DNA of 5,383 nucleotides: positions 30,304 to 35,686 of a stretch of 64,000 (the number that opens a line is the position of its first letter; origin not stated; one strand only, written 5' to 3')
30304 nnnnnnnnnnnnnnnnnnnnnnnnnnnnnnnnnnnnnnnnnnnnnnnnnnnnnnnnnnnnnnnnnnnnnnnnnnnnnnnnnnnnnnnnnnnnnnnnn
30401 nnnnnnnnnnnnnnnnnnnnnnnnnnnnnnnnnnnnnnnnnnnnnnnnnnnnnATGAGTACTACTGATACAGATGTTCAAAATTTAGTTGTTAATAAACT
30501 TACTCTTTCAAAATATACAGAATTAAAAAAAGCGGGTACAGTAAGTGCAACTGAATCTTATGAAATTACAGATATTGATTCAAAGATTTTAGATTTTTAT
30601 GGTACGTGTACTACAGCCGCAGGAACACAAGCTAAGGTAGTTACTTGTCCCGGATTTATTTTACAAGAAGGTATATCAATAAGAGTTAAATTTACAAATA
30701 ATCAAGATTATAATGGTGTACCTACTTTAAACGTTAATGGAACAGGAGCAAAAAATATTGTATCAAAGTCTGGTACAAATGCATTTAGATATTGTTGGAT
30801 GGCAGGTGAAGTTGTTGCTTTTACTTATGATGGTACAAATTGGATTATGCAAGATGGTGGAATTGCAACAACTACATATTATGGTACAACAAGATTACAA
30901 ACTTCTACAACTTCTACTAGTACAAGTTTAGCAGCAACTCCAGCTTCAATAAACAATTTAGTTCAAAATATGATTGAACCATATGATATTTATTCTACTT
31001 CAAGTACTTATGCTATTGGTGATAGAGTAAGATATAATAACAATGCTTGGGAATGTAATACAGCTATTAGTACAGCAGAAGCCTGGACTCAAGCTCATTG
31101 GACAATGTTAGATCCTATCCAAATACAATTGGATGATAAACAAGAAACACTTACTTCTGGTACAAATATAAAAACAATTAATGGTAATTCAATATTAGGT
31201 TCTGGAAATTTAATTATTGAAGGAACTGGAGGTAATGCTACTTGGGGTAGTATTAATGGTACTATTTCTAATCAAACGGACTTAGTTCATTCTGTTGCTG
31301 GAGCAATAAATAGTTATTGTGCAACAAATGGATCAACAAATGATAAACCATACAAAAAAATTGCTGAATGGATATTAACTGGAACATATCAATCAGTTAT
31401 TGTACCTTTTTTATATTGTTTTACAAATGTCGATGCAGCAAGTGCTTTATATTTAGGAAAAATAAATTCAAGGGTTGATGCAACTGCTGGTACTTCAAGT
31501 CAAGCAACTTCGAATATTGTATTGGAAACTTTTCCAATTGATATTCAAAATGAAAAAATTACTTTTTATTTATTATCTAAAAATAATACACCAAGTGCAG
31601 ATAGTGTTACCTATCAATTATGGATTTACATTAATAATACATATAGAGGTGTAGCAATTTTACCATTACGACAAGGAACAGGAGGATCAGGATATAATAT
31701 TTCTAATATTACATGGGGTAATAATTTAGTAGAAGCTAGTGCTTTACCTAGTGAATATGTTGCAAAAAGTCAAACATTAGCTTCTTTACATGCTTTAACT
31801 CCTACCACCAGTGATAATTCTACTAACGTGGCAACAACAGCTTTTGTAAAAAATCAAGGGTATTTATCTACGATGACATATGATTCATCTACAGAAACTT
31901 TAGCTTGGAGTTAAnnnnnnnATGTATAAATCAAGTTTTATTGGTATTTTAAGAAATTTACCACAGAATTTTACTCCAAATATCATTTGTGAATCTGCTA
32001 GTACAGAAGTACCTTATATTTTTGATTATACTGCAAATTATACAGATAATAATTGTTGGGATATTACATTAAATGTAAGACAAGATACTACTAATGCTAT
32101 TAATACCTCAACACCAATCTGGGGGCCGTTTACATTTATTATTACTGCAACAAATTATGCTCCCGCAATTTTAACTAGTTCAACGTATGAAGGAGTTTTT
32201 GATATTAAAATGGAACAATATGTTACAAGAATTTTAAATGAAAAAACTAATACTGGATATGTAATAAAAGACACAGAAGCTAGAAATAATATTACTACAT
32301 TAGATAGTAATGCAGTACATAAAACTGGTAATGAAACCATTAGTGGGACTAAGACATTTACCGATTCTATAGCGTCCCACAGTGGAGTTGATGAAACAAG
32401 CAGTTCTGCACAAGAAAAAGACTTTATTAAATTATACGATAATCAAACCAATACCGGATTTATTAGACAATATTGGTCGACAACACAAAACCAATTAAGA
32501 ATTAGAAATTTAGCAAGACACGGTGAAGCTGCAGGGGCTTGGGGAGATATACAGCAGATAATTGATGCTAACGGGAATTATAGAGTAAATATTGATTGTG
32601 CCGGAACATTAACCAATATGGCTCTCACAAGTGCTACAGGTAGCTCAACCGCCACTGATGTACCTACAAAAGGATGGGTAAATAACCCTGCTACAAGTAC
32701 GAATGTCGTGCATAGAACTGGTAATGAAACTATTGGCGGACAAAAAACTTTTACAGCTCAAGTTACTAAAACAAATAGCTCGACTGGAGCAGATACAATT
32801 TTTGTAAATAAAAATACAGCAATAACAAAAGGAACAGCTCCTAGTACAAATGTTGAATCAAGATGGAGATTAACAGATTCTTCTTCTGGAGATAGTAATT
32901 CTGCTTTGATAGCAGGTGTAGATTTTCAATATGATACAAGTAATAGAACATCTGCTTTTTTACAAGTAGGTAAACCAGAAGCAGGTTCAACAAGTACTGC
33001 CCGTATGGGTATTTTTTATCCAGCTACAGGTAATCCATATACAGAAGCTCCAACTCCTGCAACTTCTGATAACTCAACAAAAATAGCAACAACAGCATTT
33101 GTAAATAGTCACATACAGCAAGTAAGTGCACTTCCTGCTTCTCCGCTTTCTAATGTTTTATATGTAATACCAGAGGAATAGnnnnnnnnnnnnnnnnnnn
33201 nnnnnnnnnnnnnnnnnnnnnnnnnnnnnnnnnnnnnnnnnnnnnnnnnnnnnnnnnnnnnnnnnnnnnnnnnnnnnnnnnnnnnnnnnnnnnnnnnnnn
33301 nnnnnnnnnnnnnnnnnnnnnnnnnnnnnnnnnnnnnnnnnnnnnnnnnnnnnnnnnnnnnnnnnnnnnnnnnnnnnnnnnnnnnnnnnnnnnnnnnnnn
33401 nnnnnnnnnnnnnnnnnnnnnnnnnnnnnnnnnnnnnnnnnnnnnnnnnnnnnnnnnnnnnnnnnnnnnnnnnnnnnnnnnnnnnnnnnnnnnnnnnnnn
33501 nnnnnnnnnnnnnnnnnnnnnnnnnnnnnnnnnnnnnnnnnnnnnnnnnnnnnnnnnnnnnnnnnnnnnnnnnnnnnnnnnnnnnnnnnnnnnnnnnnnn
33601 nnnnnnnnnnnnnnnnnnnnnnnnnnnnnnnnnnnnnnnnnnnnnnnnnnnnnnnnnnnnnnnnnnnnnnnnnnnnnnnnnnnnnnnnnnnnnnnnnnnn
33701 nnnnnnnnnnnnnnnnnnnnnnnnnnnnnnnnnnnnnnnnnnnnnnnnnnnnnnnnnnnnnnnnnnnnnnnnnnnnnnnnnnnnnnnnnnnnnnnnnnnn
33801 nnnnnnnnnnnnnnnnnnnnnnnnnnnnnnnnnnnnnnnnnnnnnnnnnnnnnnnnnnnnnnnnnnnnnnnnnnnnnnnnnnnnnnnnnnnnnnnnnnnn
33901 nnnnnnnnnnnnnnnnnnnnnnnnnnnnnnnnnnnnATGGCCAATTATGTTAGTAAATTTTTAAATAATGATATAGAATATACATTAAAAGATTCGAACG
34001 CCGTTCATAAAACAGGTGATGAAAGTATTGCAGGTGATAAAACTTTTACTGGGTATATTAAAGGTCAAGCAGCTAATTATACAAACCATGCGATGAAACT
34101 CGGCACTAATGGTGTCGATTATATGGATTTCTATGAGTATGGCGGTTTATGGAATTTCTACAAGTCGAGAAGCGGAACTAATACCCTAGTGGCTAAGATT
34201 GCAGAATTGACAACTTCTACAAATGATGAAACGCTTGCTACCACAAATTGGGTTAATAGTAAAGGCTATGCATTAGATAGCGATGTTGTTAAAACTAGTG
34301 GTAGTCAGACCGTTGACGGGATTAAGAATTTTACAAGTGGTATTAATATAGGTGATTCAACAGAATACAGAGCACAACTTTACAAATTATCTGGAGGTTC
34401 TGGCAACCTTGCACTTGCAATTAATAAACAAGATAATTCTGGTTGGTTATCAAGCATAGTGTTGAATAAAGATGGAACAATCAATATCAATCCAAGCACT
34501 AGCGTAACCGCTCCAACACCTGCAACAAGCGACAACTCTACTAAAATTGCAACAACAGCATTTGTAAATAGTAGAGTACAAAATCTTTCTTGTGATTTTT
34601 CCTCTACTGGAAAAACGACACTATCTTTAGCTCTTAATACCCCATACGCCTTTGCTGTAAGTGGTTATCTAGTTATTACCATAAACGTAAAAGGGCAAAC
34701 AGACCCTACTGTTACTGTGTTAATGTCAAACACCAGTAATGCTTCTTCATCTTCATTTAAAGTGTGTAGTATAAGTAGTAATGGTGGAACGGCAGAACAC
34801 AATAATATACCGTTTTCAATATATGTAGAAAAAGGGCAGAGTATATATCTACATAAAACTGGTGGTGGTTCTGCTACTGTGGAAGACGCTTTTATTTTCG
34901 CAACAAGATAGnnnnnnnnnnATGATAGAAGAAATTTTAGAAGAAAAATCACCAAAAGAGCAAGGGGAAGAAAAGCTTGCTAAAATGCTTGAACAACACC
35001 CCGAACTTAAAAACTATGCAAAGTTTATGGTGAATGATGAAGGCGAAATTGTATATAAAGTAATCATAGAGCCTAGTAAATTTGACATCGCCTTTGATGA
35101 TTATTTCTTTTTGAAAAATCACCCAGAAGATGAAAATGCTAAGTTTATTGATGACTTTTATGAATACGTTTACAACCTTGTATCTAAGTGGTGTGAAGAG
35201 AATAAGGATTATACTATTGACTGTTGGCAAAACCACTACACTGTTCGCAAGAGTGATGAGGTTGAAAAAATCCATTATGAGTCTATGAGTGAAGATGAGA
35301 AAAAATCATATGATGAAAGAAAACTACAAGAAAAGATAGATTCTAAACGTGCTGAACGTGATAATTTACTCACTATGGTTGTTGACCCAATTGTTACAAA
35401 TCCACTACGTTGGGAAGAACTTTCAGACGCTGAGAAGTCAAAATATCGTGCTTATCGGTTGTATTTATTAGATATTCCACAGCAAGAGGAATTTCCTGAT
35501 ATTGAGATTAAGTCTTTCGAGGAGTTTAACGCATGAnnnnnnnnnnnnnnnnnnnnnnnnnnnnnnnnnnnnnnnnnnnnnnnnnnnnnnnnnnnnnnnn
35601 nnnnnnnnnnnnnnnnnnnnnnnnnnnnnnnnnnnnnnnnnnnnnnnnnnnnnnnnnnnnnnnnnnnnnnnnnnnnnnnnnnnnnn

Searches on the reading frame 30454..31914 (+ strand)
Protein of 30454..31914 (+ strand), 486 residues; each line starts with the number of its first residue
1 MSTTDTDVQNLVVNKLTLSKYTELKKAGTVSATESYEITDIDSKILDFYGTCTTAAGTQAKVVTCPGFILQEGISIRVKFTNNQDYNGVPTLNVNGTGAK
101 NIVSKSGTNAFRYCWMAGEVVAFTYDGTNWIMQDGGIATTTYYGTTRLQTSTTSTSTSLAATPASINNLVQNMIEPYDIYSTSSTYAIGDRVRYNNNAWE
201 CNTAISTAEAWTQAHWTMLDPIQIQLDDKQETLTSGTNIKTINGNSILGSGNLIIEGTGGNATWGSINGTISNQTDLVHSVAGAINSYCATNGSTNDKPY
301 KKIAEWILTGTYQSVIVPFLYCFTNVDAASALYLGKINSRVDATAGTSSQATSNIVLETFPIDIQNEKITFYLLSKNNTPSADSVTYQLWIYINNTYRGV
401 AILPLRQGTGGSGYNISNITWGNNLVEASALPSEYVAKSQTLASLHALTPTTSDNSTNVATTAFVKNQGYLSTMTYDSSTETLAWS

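Call 8: search_protein_families(library=phrogs, proteins=[window:30454-31914:+], max_evalue=0.001)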
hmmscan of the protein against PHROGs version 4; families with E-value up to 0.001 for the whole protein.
window:30454-31914:+ (486 aa): 1 family
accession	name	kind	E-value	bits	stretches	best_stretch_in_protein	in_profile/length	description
phrog_16348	-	unknown function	1.1e-05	24.9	1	227-256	234-263/818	-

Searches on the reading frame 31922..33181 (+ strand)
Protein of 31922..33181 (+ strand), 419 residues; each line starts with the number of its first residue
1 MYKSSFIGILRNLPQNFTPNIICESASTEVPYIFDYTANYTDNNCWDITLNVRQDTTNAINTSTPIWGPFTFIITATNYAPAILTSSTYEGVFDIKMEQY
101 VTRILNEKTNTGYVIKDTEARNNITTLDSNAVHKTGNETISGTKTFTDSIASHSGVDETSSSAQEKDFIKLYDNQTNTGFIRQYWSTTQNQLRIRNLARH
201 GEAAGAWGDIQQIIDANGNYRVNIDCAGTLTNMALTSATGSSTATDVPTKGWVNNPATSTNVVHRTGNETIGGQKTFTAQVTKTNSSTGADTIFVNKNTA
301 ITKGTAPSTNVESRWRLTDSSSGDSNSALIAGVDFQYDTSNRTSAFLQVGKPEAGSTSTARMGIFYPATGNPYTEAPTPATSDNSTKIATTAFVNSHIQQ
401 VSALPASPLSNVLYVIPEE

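Call 8: search_protein_families(library=phrogs, proteins=[window:31922-33181:+], max_evalue=0.001)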
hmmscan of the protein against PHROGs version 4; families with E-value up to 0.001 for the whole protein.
window:31922-33181:+ (419 aa): 4 families
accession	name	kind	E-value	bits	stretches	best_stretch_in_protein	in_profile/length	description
phrog_32939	-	unknown function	1.3e-11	45.2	2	234-358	348-459/497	-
phrog_7911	-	tail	5.9e-11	42.2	2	121-174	281-332/915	tail protein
phrog_10512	-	head and packaging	1.1e-09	39.1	2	160-302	240-380/444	virion structural protein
phrog_20004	-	unknown function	6.7e-05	23.9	0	124-152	143-171/177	-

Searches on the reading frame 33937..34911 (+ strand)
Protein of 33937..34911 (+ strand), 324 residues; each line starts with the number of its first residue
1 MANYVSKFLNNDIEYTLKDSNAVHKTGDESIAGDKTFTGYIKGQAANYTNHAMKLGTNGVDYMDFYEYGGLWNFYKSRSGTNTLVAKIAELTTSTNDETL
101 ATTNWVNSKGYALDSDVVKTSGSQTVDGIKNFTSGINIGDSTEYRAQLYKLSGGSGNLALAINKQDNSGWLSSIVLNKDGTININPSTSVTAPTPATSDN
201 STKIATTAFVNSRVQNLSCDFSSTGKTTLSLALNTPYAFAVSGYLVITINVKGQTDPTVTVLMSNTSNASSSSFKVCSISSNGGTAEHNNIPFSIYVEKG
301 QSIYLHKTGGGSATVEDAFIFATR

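Call 3: search_protein_families(library=pfam, proteins=[window:33937-34911:+], max_evalue=0.01)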
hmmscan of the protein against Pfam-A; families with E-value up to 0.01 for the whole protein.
window:33937-34911:+ (324 aa): 1 family
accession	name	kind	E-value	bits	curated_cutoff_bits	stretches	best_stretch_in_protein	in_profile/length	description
PF18338.7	BppL_N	-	4.2e-12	45.6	25.8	2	23-39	6-22/25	Lower baseplate protein N-terminal domain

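Call 4: search_protein_families(library=phrogs, proteins=[window:33937-34911:+], max_evalue=0.001)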
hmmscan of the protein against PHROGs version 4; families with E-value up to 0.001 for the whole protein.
window:33937-34911:+ (324 aa): 4 families
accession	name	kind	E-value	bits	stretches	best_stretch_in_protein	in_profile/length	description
phrog_10512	-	head and packaging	8.3e-08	32.8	1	17-54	333-370/444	virion structural protein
phrog_7911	-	tail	3.5e-05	23.1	1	17-47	286-316/915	tail protein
phrog_32939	-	unknown function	0.00044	20.3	1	17-45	368-396/497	-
phrog_20878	-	tail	0.0009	19.8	0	65-108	171-212/365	tail fiber protein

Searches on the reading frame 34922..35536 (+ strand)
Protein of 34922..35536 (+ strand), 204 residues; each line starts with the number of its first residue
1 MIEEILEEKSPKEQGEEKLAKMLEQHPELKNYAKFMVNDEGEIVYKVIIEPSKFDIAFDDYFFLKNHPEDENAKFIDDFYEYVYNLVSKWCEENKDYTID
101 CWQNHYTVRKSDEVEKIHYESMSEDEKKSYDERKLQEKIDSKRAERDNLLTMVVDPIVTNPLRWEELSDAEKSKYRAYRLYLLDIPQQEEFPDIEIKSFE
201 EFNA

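Call 3: search_protein_families(library=pfam, proteins=[window:34922-35536:+], max_evalue=0.01)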
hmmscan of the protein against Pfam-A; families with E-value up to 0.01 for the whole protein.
window:34922-35536:+ (204 aa): 1 family
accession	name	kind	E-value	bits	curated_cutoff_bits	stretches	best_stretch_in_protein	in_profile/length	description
PF16778.10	Phage_tail_APC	-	8e-07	29.3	26.6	1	142-193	4-51/60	Phage tail assembly chaperone protein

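Call 4: search_protein_families(library=phrogs, proteins=[window:34922-35536:+], max_evalue=0.001)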
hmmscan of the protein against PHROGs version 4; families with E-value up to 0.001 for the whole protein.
window:34922-35536:+ (204 aa): 3 families
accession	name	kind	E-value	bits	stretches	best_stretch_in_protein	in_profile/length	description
phrog_4628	-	tail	9.4e-08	33.4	1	89-193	15-116/126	tail fiber assembly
phrog_4912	-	tail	2.7e-07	31.5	1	106-193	112-193/226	tail fiber assembly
phrog_8746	-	tail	6e-05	24.2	1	124-192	64-129/139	tail fiber assembly protein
